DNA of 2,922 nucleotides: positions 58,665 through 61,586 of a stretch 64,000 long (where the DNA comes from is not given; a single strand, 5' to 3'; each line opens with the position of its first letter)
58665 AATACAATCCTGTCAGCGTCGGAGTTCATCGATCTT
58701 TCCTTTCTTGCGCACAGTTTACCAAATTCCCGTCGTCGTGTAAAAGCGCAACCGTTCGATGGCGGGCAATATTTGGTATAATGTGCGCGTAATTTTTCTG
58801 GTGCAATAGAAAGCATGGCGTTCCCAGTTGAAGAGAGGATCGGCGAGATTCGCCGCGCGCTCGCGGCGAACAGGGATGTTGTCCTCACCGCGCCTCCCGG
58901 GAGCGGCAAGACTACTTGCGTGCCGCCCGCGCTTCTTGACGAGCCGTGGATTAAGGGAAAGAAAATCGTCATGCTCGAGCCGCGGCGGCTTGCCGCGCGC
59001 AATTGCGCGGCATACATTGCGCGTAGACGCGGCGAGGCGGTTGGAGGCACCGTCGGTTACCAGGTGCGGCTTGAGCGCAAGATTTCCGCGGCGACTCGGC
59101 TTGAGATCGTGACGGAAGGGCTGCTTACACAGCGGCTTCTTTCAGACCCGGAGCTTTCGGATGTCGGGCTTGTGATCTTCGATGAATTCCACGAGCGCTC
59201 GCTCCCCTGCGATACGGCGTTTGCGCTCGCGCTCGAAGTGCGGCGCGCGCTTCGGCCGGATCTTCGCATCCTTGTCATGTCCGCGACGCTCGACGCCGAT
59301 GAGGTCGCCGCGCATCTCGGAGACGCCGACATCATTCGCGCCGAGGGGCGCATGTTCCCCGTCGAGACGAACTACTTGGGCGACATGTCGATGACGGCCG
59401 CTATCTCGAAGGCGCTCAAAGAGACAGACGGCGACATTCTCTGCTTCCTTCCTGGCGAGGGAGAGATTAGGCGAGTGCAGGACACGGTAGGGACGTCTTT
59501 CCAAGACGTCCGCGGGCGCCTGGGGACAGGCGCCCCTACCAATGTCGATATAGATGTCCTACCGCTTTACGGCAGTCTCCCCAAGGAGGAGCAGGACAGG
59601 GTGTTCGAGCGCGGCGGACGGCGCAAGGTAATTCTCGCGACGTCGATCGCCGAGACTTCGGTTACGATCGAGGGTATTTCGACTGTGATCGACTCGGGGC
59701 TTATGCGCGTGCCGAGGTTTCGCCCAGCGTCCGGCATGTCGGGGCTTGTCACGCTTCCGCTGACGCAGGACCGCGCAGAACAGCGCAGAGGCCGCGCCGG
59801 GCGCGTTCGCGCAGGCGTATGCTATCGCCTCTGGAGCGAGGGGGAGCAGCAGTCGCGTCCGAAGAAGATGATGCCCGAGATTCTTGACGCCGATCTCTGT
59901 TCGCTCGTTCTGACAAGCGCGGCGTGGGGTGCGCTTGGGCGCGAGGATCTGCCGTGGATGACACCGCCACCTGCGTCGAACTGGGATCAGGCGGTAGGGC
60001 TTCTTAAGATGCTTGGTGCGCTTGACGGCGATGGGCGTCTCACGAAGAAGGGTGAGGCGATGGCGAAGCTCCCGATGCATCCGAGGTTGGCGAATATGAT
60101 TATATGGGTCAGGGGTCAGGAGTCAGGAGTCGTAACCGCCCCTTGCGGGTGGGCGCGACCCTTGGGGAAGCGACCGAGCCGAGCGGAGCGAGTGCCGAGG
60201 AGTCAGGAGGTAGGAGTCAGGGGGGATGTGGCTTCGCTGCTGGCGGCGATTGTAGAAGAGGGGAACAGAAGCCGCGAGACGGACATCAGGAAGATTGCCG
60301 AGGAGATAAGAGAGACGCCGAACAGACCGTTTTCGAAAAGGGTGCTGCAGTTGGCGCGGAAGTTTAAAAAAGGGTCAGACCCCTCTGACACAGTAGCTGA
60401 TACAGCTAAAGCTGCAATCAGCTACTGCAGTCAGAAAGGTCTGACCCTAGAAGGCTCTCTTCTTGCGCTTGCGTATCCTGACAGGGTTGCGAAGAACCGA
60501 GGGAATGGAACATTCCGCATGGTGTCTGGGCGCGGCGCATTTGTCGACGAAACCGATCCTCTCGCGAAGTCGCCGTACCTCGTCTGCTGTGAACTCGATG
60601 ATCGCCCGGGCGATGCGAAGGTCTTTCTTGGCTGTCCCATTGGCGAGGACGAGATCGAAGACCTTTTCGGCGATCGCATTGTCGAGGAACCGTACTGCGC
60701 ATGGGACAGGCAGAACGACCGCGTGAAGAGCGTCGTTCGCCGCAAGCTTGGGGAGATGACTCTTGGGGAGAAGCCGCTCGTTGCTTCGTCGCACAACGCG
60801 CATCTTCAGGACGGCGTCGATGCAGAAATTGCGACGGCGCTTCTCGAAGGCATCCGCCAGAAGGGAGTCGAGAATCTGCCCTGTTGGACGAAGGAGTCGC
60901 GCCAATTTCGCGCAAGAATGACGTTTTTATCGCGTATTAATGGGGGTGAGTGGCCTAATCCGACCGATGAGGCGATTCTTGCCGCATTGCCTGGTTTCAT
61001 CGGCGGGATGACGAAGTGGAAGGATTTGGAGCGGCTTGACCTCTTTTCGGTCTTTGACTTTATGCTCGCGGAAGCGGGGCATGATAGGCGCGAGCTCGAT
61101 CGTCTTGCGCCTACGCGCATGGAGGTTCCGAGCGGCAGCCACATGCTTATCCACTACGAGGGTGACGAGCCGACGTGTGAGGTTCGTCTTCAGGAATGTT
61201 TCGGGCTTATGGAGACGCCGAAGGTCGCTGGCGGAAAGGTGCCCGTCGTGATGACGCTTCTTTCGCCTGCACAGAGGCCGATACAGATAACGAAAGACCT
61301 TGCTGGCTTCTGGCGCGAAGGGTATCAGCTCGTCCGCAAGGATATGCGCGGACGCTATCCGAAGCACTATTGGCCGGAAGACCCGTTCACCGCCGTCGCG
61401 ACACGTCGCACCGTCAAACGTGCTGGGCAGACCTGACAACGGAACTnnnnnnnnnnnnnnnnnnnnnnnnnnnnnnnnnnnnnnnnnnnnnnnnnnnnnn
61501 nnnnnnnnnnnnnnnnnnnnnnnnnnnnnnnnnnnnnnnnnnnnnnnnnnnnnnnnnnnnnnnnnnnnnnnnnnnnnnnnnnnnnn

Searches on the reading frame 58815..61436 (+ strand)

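Call 10: search_protein_families(library=pfam, proteins=[window:58815-61436:+])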
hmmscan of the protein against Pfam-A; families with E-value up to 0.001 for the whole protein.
window:58815-61436:+ (873 aa): 4 families
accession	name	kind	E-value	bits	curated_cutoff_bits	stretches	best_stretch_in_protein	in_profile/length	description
PF08482.15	HrpB_C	-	1e-46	158.9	25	1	728-857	5-133/133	ATP-dependent helicase C-terminal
PF00270.35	DEAD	-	8.7e-13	48.8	26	1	15-163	10-163/167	DEAD/DEAH box helicase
PF00271.37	Helicase_C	-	3.1e-11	43.9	23.5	1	245-331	39-109/110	Helicase conserved C-terminal domain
PF04408.29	HA2_N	-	4e-07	30.4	21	1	393-420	1-28/29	Helicase associated domain (HA2), winged-helix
